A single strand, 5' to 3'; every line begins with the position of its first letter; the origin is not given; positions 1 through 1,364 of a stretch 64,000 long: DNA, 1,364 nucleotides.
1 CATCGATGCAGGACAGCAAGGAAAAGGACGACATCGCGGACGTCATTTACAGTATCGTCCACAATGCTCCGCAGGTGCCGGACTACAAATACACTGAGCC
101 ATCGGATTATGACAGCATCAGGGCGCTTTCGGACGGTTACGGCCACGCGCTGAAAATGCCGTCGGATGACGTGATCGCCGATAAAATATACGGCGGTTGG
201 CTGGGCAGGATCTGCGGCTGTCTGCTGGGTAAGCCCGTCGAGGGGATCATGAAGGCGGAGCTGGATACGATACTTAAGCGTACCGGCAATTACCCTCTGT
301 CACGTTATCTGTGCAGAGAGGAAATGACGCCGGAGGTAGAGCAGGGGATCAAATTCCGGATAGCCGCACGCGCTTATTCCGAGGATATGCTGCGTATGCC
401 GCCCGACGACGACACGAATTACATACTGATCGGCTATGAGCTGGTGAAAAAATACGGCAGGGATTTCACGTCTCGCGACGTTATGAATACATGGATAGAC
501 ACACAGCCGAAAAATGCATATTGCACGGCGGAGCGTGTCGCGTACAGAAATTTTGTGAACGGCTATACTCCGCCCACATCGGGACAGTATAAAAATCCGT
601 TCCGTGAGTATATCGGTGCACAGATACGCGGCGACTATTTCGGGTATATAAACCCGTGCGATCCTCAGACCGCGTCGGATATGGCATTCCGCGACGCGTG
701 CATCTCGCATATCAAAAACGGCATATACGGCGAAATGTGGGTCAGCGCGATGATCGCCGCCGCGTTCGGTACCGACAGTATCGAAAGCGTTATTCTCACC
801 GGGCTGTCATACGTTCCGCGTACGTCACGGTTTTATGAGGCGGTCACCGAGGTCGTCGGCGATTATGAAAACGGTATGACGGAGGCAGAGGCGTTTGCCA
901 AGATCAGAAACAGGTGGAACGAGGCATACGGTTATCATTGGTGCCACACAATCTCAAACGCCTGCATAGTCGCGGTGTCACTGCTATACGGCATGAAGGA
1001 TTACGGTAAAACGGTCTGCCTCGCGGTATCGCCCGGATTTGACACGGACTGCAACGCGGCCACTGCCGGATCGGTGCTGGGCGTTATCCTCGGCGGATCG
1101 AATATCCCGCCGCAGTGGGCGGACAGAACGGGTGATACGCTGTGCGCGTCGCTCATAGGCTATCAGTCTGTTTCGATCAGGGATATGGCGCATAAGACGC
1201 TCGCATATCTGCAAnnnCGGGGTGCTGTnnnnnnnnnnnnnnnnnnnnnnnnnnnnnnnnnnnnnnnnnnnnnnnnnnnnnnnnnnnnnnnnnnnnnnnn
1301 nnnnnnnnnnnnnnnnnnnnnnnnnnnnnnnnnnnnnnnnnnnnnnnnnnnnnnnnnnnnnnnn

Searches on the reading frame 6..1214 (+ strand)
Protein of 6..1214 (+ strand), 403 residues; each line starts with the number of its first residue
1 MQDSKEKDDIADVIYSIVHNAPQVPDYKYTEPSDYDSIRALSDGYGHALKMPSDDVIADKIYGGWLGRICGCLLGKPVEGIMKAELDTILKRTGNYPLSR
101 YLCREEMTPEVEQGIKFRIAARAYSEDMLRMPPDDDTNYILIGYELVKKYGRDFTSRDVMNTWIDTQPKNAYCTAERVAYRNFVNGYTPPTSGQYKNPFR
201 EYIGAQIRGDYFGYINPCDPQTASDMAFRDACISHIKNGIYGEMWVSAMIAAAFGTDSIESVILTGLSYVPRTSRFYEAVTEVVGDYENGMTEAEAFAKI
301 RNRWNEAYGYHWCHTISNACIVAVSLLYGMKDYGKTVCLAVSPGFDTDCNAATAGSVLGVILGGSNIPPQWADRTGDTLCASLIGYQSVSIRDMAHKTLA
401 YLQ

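Call 20: search_protein_families(library=pfam, proteins=[window:6-1214:+], max_evalue=0.00001)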
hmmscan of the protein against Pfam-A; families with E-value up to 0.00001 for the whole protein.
window:6-1214:+ (403 aa): 1 family
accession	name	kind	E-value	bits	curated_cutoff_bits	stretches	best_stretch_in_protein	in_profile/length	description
PF03747.19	ADP_ribosyl_GH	-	5.6e-46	157.9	26.2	1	63-369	1-286/287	ADP-ribosylglycohydrolase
